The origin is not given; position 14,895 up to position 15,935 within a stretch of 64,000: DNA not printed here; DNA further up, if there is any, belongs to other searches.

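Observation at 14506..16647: Rewired PIN toxin module: toxin coupled to an unknown wHTH protein, usual antitoxin facing the other way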

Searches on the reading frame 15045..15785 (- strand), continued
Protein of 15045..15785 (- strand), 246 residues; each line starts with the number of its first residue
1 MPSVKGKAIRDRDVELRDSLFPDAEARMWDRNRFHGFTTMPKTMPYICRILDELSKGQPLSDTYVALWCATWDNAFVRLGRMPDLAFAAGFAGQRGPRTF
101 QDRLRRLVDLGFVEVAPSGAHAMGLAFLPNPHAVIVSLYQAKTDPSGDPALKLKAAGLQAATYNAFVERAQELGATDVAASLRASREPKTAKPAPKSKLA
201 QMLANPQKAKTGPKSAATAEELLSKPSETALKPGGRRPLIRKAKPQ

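Call 33: fold_search(model_id=the predicted structure, library=pdb)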
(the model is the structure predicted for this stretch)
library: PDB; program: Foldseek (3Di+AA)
matches with E <= 10: 455; with E <= 0.001: 0
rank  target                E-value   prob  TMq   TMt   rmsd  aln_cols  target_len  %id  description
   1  2xub                  3.2e-02  0.96  0.31  0.19  12.9       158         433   16  Human RPC62 subunit structure (released 2011-03-02)
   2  5afq_A                4.2e-02  0.94  0.31  0.19  13.1       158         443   16  Crystal structure of RPC62 - RPC32 beta (released 2015-10-07)
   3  5jbr_A                5.8e-02  0.85  0.25  0.37  12.0       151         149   13  Crystal structure of uncharacterized protein Bcav_2135 from Beutenbergia cavernae (released 2016-04-20)
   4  5afq_B                6.8e-02  0.91  0.31  0.19  13.1       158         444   16  Crystal structure of RPC62 - RPC32 beta (released 2015-10-07)
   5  4rgr_A                7.2e-02  0.85  0.22  0.35   9.0       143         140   16  Crystal Structure of Putative MarR Family Transcriptional Regulator HcaR from Acinetobacter sp. ADP (released 2015-03-04)
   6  4rgx_A                9.4e-02  0.82  0.22  0.35   8.9       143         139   16  Crystal Structure of Putative MarR Family Transcriptional Regulator HcaR from Acinetobacter sp. ADP complexed with 3,4 (released 2015-03-04)
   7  7a6h_O                1.0e-01  0.90  0.31  0.16  10.7       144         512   17  Cryo-EM structure of human apo RNA Polymerase III (released 2021-02-03)
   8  5h3r_B                1.1e-01  0.75  0.23  0.38  13.8       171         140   14  Crystal Structure of mutant MarR C80S from E.coli complexed with operator DNA (released 2017-08-02)
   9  2xv4                  1.2e-01  0.85  0.32  0.21  12.5       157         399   13  Structure of Human RPC62 (partial) (released 2011-03-02)
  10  4nb5_D                1.2e-01  0.69  0.26  0.40  10.7       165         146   14  Crystal Structure of a transcriptional regulator (released 2014-04-23)
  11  4yif_C                1.4e-01  0.60  0.20  0.33   9.4       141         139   18  Crystal structure of Rv0880 (released 2015-06-10)
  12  4yif_B                1.4e-01  0.33  0.18  0.28  14.2       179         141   14  Crystal structure of Rv0880 (released 2015-06-10)
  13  1sfx_A                1.5e-01  0.72  0.22  0.43  11.7       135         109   16  X-ray crystal structure of putative HTH transcription regulator from Archaeoglobus fulgidus (released 2004-08-03)
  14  3k0l_A                1.5e-01  0.57  0.20  0.31   9.3       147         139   17  Crystal Structure of Putative MarR Family Transcriptional Regulator from Acinetobacter sp. ADP (released 2009-10-13)
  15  6pco_A                1.6e-01  0.47  0.21  0.33  10.3       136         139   17  Mechanism for regulation of DNA binding of Bordetella bronchiseptica BpsR by 6-hydroxynicotinic acid (released 2019-11-06)
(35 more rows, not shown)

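Call 42: search_protein_families(library=pfam, proteins=[L045:5576-6616:+, L048:5552-6742:+, L069:5513-6715:+, L077:5485-6603:+, L061:5627-6358:+, L021:980-1597:+, L039:2707-3483:+, L058:5690-6058:+, L073:5600-6073:+, L038:7392-9116:+], max_evalue=0.01)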
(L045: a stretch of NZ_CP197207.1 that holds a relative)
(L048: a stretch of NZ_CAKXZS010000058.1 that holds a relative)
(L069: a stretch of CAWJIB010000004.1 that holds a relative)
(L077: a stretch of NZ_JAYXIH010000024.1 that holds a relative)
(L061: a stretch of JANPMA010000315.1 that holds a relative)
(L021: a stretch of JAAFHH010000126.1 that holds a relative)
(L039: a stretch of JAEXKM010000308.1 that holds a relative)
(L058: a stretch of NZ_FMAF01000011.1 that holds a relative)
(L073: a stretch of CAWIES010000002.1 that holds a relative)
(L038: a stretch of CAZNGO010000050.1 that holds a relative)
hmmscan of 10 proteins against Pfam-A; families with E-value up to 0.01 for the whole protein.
L045:5576-6616:+ (346 aa): 0 families

L048:5552-6742:+ (396 aa): 3 families
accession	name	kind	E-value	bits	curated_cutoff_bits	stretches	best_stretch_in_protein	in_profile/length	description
PF18860.6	AbiJ_NTD3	-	4.7e-37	127.4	32.5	1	97-263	2-165/167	AbiJ N-terminal domain 3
PF14355.11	Abi_C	-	1.3e-19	70.5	24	1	307-383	1-82/83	Abortive infection C-terminus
PF21863.2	HTH_67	-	0.0034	17.5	27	1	234-315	40-118/268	Helix-turn-helix family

L069:5513-6715:+ (400 aa): 0 families

L077:5485-6603:+ (372 aa): 0 families

L061:5627-6358:+ (243 aa): 1 family
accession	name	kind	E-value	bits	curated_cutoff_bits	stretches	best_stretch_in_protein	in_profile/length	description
PF13676.11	TIR_2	-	5.1e-14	53.2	28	1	96-194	2-105/122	TIR domain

L021:980-1597:+ (205 aa): 1 family
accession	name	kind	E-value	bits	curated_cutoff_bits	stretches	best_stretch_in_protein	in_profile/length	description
PF12686.12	DUF3800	-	6.2e-07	30.6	21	1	10-180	1-144/149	Protein of unknown function (DUF3800)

L039:2707-3483:+ (258 aa): 0 families

L058:5690-6058:+ (122 aa): 0 families

L073:5600-6073:+ (157 aa): 0 families

L038:7392-9116:+ (574 aa): 5 families
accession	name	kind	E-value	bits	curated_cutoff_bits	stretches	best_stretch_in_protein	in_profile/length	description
PF00580.27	UvrD-helicase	-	9.5e-24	85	23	1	9-261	4-270/271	UvrD/REP helicase N-terminal domain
PF13245.12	AAA_19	-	4.2e-09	37.1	25.1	1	17-247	11-134/134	AAA domain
PF13538.12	UvrD_C_2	-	5.6e-07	29.8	27.4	1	490-548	4-51/52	UvrD-like helicase C-terminal domain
PF01443.25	Viral_helicase1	-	1.7e-06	28.5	21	1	487-548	176-226/228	Viral superfamily 1 RNA helicase core domain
PF13361.12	UvrD_C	-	2.2e-06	27.8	25.6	1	492-550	291-347/350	UvrD-like helicase C-terminal domain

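Call 50: search_dna_similar(query=window:15045-15785:-, collection=plasmids, mode=protein, max_rows=30)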
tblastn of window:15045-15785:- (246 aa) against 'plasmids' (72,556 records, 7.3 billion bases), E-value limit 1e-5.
Records with a match: 165; places in all: 167; records where one place covers at least 80% of the query: 0.
Best place of each record, by identity: <60% 165.
By first word of the organism name: Escherichia 40; Klebsiella 39; Enterobacter 12; Pseudosulfitobacter 12; Rhizobium 11; Sinorhizobium 7; Aeromonas 5; Salmonella 4; Citrobacter 4; Pseudomonas 4; and 23 more.
By predicted mobility (MOB-suite, as given by PLSDB): non-mobilizable 76; mobilizable 72; conjugative 17.
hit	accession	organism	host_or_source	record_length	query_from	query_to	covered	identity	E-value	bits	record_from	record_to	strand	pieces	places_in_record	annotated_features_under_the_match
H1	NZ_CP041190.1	Labrenzia sp. PHM005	single microorganism,marine sediment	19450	9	182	71%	42.7%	3e-30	125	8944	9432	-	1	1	hypothetical protein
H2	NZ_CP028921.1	Gemmobacter aquarius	Whole organism,fresh water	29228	7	182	72%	41.2%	8e-35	138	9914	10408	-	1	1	hypothetical protein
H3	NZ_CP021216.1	Sinorhizobium meliloti RU11/001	-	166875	28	188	65%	43.6%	6e-27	115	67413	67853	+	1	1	hypothetical protein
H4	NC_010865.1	Sinorhizobium meliloti SM11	-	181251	28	188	65%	43.6%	6e-27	115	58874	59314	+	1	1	hypothetical protein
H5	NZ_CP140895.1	Sinorhizobium medicae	Medicago lupulina,whole organism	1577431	28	188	65%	43.6%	6e-27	115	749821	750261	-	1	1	record has no annotation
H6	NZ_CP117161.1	Sphingobium sp. AntQ-1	Genomic DNA,PAH-contaminated soil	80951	8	178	70%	40.9%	3e-35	140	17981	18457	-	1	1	hypothetical protein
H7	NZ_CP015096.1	Salipiger abyssi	single cell,marine seawater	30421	7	182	72%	38.8%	3e-26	114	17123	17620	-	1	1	hypothetical protein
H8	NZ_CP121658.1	Rhizobium sp. CB3171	Calliandra calothyrsus,cell culture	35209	2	178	72%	38.3%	9e-29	120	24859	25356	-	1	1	hypothetical protein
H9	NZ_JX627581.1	Methylobacterium oryzae CBMB20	-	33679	15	175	65%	41.1%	2e-31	129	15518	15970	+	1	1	hypothetical protein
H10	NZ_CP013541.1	Rhizobium phaseoli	Phaseolus vulgaris,Whole ...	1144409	7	173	68%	38.9%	4e-29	122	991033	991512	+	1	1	record has no annotation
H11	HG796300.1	uncultured bacterium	-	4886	16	175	65%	39.3%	1e-28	120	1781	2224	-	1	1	CDS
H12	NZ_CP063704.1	Salmonella enterica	Homo sapiens,blood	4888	16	175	65%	39.3%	1e-28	120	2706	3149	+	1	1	hypothetical protein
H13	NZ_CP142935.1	Escherichia coli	cell culture,seawater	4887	16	175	65%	39.3%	1e-28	120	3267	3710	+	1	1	hypothetical protein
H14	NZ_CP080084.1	Escherichia coli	Homo sapiens,tissue sample,Human feces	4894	16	175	65%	39.3%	1e-28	120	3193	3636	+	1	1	hypothetical protein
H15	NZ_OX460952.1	Morganella morganii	bacterial strain isolated from sardine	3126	7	175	69%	36.6%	2e-25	111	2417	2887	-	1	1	hypothetical protein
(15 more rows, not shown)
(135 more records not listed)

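Call 58: fold_search(model_id=the predicted structure, library=viral)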
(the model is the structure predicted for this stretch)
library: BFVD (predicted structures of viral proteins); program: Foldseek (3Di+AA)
matches with E <= 10: 243; with E <= 0.001: 0
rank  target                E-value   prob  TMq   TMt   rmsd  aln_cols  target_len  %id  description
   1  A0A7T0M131            3.9e-02  0.84  0.25  0.15  33.6       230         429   16  Helix-turn-helix DNA binding domain protein [Streptomyces phage TurkishDelight]
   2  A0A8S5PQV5            6.7e-02  0.85  0.25  0.41   7.8       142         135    9  Ftsk gamma domain [Siphoviridae sp. ctAiL5]
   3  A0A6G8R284            7.0e-02  0.89  0.30  0.33  13.7       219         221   10  Helix-turn-helix DNA binding domain protein [Arthrobacter phage BlueFeather]
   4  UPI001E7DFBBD         9.7e-02  0.84  0.24  0.42  11.6       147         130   10  (no name look-up for this kind of identifier)
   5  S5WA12                1.0e-01  0.69  0.27  0.19  22.7       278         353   13  (no name in the UniProt tables at hand)
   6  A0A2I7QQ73            1.1e-01  0.82  0.25  0.24  18.9       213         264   12  (no name in the UniProt tables at hand)
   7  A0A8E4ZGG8            1.5e-01  0.80  0.26  0.25  12.4       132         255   12  Replication protein [Tenacibaculum phage Gundel_1]
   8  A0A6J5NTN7            1.7e-01  0.72  0.27  0.17  19.4       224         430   12  Uncharacterized protein [uncultured Caudovirales phage]
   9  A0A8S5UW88            1.8e-01  0.41  0.24  0.17  19.4       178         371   17  Helix-turn-helix domain protein [Siphoviridae sp. ctgaU3]
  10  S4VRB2                1.8e-01  0.30  0.17  0.10  21.6       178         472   20  Uncharacterized protein [Pandoravirus dulcis]
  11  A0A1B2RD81            1.8e-01  0.18  0.16  0.23  15.6       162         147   12  Uncharacterized protein [Acinetobacter phage LZ35]
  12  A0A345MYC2            1.9e-01  0.72  0.27  0.32   9.9       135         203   20  (no name in the UniProt tables at hand)
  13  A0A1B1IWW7            1.9e-01  0.57  0.26  0.30  23.7       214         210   15  (no name in the UniProt tables at hand)
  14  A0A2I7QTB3            2.0e-01  0.99  0.25  0.28   4.9        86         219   15  (no name in the UniProt tables at hand)
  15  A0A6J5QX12            2.2e-01  0.91  0.29  0.51  11.2       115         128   16  Helix-turn-helix domain containing protein [uncultured Caudovirales phage]
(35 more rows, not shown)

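Call 60: search_protein_representatives(alignment_id=A1)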
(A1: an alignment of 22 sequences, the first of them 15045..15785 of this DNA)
Query: 22 sequences, 213 profile positions. Proteins with E-value up to 0.001 (for the whole library): 838; up to 1e-10: 653; up to 1e-30: 208. The best 150 are listed.
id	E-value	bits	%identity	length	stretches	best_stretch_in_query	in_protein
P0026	3.9e-85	301.0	-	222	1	2-203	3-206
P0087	4.9e-76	271.3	-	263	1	2-197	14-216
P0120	6.8e-73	261.0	-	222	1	2-184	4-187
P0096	5.6e-70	251.5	-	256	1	11-199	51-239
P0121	1.4e-67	243.6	-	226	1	2-197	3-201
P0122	2.0e-65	236.6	-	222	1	3-179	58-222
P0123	3.6e-65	235.8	-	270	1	2-203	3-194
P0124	1.8e-60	220.5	-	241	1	5-182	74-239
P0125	2.5e-60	219.9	-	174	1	1-129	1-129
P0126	1.4e-59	217.5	-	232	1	2-183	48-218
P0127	3.8e-59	216.1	-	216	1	3-198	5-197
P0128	1.0e-58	214.7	-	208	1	1-205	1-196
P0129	3.0e-57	209.9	-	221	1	3-196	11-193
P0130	7.3e-57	208.6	-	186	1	4-182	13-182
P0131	1.6e-56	207.5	-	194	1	2-138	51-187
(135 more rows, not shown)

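Call 61: get_annotated_region(hit=H6, flank=2500)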
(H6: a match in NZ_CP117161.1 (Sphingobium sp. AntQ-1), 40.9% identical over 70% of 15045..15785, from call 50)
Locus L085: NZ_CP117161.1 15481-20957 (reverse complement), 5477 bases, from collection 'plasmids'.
description: Sphingobium sp. AntQ-1 plasmid pl2, complete sequence
organism: Sphingobium sp. AntQ-1 (NCBI taxid 2930091)
taxonomy: Bacteria; Pseudomonadota; Alphaproteobacteria; Sphingomonadales; Sphingomonadaceae; Sphingobium; Sphingobium sp. AntQ-1
host: -; source: Genomic DNA,PAH-contaminated soil; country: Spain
typing (MOB-suite, as given by PLSDB): mobilizable; replicon rep_cluster_1461; relaxase MOBP
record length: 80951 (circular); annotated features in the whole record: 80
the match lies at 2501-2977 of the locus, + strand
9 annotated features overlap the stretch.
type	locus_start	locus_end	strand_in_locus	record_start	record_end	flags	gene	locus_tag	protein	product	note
CDS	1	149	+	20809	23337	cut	-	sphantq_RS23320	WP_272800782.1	heavy metal translocating P-type ATPase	-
CDS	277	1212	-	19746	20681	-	-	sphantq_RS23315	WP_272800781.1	zincin-like metallopeptidase domain-containing protein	-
CDS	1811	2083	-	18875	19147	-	-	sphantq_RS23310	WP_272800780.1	type II toxin-antitoxin system RelB/DinJ family antitoxin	-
CDS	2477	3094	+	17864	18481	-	-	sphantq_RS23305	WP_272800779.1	hypothetical protein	-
CDS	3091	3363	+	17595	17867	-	-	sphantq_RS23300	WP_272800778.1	type II toxin-antitoxin system YafQ family toxin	-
CDS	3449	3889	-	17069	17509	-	-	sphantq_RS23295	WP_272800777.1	hypothetical protein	-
CDS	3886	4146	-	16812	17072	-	-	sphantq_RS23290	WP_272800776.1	hypothetical protein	-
CDS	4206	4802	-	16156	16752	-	-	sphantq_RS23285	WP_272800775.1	thermonuclease family protein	-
CDS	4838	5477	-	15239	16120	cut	-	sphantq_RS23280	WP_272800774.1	toprim domain-containing protein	-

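Call 62: get_annotated_region(hit=H3, flank=2500)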
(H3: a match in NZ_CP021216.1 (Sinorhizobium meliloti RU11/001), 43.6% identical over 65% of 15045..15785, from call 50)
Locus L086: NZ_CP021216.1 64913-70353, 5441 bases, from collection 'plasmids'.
description: Sinorhizobium meliloti RU11/001 plasmid pSmeRU11d, complete sequence
organism: Sinorhizobium meliloti RU11/001 (NCBI taxid 1401243)
taxonomy: Bacteria; Pseudomonadota; Alphaproteobacteria; Hyphomicrobiales; Rhizobiaceae; Sinorhizobium; Sinorhizobium meliloti; Sinorhizobium meliloti RU11/001
host: -; source: -; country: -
typing (MOB-suite, as given by PLSDB): conjugative; replicon rep_cluster_590; relaxase MOBQ; mating-pair formation MPF_T
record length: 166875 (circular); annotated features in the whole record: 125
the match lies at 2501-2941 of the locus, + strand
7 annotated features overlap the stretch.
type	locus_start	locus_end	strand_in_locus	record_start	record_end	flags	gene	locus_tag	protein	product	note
CDS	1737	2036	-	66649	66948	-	-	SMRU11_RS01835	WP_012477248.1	type II toxin-antitoxin system RelE/ParE family toxin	GO:0030541 - plasmid partitioning [Evidence IEA]; GO:0051290 - protein heterotetramerization [Evidence IEA]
CDS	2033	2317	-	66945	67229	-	-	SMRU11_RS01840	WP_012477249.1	type II toxin-antitoxin system ParD family antitoxin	-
CDS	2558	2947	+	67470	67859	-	-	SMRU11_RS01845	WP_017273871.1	hypothetical protein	-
CDS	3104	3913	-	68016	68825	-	-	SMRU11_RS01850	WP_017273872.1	AAA family ATPase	-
CDS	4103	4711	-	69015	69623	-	-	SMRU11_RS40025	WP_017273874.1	transposase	GO:0006313 - DNA transposition [Evidence IEA]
CDS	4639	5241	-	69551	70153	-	-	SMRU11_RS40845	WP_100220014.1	transposase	-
CDS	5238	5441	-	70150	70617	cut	-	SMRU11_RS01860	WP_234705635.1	hypothetical protein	-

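Call 63: get_annotated_region(hit=H9, flank=2500)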
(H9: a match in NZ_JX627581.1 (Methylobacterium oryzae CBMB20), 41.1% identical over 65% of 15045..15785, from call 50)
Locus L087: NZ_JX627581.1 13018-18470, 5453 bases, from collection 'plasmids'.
description: Methylobacterium oryzae CBMB20 plasmid pMOC2, complete sequence
organism: Methylobacterium oryzae CBMB20 (NCBI taxid 693986)
taxonomy: Bacteria; Pseudomonadota; Alphaproteobacteria; Hyphomicrobiales; Methylobacteriaceae; Methylobacterium; Methylobacterium oryzae; Methylobacterium oryzae CBMB20
host: -; source: -; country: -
typing (MOB-suite, as given by PLSDB): mobilizable; relaxase MOBF
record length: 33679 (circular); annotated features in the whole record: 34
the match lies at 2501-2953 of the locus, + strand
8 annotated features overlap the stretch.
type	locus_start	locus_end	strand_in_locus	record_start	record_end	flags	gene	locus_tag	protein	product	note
CDS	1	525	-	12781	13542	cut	-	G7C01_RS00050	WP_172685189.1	hypothetical protein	-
CDS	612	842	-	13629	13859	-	-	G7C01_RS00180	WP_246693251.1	DUF4113 domain-containing protein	-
CDS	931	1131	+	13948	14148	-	-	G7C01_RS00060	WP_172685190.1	hypothetical protein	-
CDS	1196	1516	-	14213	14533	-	-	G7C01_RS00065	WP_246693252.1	hypothetical protein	-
CDS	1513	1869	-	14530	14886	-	-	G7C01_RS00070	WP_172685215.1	DUF2958 domain-containing protein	-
CDS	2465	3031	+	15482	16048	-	-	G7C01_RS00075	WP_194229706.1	hypothetical protein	-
CDS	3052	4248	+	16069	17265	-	-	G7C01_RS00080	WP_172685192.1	abortive infection family protein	-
CDS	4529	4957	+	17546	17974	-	-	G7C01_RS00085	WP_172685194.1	DUF1810 domain-containing protein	-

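Call 84: search_protein_families(library=padloc, proteins=[L045:5576-6616:+, L069:5513-6715:+, L077:5485-6603:+, L039:2707-3483:+, L062:5650-6084:+, L061:5627-6358:+, L021:980-1597:+, L025:5696-8395:+, L064:5555-9559:+], max_evalue=0.001)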
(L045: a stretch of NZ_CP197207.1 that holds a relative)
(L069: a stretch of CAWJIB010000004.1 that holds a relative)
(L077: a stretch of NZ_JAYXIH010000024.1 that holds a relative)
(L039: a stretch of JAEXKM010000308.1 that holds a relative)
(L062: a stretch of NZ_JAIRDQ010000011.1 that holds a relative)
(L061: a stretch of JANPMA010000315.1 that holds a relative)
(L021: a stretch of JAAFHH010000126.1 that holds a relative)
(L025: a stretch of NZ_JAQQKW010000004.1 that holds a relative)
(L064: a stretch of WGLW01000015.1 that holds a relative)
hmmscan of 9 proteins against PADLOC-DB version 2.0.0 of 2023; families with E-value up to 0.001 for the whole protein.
L045:5576-6616:+ (346 aa): 0 families

L069:5513-6715:+ (400 aa): 0 families

L077:5485-6603:+ (372 aa): 0 families

L039:2707-3483:+ (258 aa): 0 families

L062:5650-6084:+ (144 aa): 0 families

L061:5627-6358:+ (243 aa): 5 families
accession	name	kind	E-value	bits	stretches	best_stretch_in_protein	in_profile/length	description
PDLC02012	SAVED5--SAVED_TIR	-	8.6e-08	29.7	1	93-171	14-93/404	-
PDLC00419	ThsB1|ThsB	-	3.8e-05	21.5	1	89-172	24-111/165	TIR-like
PDLC05062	PDC-S66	-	0.00024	18.6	0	84-166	140-223/282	-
PDLC00434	ThsB1|ThsB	-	0.0003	18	1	94-177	140-224/396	TIR-like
PDLC00436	ThsB1|ThsB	-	0.00045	17.8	1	90-171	33-118/183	TIR-like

L021:980-1597:+ (205 aa): 0 families

L025:5696-8395:+ (899 aa): 42 families (the best 25 are shown)
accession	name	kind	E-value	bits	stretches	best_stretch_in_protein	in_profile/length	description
PDLC02208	Ppl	-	5e-32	108.9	2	776-892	773-888/894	-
PDLC04678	PDC-M49A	-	1.1e-17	61.5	2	786-865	553-636/681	-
PDLC04135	mad3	-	3e-15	54.7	1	465-856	88-339/374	mads_3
PDLC02980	AriA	-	8.1e-12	43.7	1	776-842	234-302/304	-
PDLC04680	PDC-M49A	-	1.1e-11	42.1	1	28-113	5-87/674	-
PDLC04164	AriA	-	5.3e-10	37.3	1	776-854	168-247/253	-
PDLC02979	AriA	-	8.4e-10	37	1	289-595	14-225/373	-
PDLC03859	LmuB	-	1.9e-08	32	1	787-844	523-590/611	-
PDLC00102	GajA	-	3.4e-08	30.4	0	289-320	14-45/532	AAA ATPase domain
PDLC00069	GajA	-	5.6e-08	29.7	0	290-321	15-46/687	AAA ATPase domain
PDLC00091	GajA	-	6.6e-08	29.8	0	290-320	16-46/627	AAA ATPase domain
PDLC04177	HEC-01A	-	8.4e-08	29.6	1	788-862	286-360/393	-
PDLC00289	PtuA1|PtuA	-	1.1e-07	29.3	1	777-864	225-313/404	AAA ATPase domain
PDLC04182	HEC-01A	-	1.7e-07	28.6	0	790-855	296-363/406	-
PDLC04213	HEC-02A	-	4.3e-07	27.8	0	798-842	231-275/337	-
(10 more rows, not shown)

L064:5555-9559:+ (1334 aa): 0 families

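Call 85: search_dna_similar(query=window:15045-15785:-, collection=phages, mode=protein, max_rows=10, max_evalue=0.001)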
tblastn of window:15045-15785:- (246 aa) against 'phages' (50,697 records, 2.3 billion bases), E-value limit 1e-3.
Records with a match: 2; places in all: 2; records where one place covers at least 80% of the query: 0.
Best place of each record, by identity: <60% 2.
By first word of the organism name: Burkholderia 2.
By host as written in the record: Burkholderia cenocepacia 1; Burkholderia pseudomallei 1.
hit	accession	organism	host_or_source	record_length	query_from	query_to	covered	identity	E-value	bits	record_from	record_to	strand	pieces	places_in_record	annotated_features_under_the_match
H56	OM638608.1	Burkholderia phage Musica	Burkholderia cenocepacia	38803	11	183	70%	30.5%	2e-17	86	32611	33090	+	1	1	hypothetical protein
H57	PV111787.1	Burkholderia phage vB_SBP7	Burkholderia pseudomallei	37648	3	175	70%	29.3%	2e-16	84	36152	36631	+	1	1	hypothetical protein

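Call 87: get_annotated_region(hit=H56, flank=3000)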
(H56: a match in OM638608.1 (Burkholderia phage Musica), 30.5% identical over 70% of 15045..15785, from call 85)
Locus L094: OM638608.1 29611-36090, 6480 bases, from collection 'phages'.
description: Burkholderia phage Musica, complete genome.
organism: Burkholderia phage Musica (NCBI taxid 2924903)
taxonomy: Viruses; Duplodnaviria; Heunggongvirae; Uroviricota; Caudoviricetes; Peduoviridae
host: Burkholderia cenocepacia; source: soil samples; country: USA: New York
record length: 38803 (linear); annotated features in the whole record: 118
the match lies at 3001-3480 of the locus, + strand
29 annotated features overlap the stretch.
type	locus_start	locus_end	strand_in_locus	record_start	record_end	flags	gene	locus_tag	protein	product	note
CDS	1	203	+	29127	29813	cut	-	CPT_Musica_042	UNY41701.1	hypothetical protein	-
regulatory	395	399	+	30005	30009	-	-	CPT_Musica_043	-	ribosome_binding_site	-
CDS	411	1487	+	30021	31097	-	-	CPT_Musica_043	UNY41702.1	tyrosine integrase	NP_059584.1, P22gp23 protein Int, E-value 3.44745e-85; IPR002104 Phage integrase family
CDS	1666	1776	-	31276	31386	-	-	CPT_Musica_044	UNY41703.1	hypothetical protein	-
regulatory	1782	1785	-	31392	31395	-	-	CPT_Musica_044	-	ribosome_binding_site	-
CDS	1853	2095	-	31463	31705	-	-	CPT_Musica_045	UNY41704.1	hypothetical protein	-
regulatory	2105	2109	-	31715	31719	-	-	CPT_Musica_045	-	ribosome_binding_site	-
regulatory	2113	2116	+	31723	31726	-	-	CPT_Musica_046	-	ribosome_binding_site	-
CDS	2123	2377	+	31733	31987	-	-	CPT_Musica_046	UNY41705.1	hypothetical protein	-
regulatory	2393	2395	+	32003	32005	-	-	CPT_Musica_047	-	ribosome_binding_site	-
CDS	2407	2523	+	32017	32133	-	-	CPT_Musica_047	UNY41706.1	hypothetical protein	-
CDS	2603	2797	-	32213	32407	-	-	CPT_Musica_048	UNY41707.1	hypothetical protein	-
regulatory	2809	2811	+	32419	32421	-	-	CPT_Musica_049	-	ribosome_binding_site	-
regulatory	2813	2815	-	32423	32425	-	-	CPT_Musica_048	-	ribosome_binding_site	-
CDS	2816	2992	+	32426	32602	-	-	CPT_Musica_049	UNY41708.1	hypothetical protein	-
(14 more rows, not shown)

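Call 89: search_protein_families(library=pfam, proteins=[L094:4001-5287:+, L094:2956-3630:+, L094:3760-3945:-, L094:2603-2797:-], max_evalue=0.01)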
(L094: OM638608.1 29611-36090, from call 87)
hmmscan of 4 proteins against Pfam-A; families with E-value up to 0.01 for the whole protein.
L094:4001-5287:+ (428 aa): 2 families
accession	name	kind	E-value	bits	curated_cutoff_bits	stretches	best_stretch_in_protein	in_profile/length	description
PF13749.12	HATPase_c_4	-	2.6e-23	82.3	26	1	263-347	1-89/89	Putative ATP-dependent DNA helicase recG C-terminal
PF04326.19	SLFN_AlbA_2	-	9.6e-08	33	25.3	1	2-84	36-116/118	Schlafen, AlbA_2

L094:2956-3630:+ (224 aa): 0 families

L094:3760-3945:- (61 aa): 0 families

L094:2603-2797:- (64 aa): 0 families
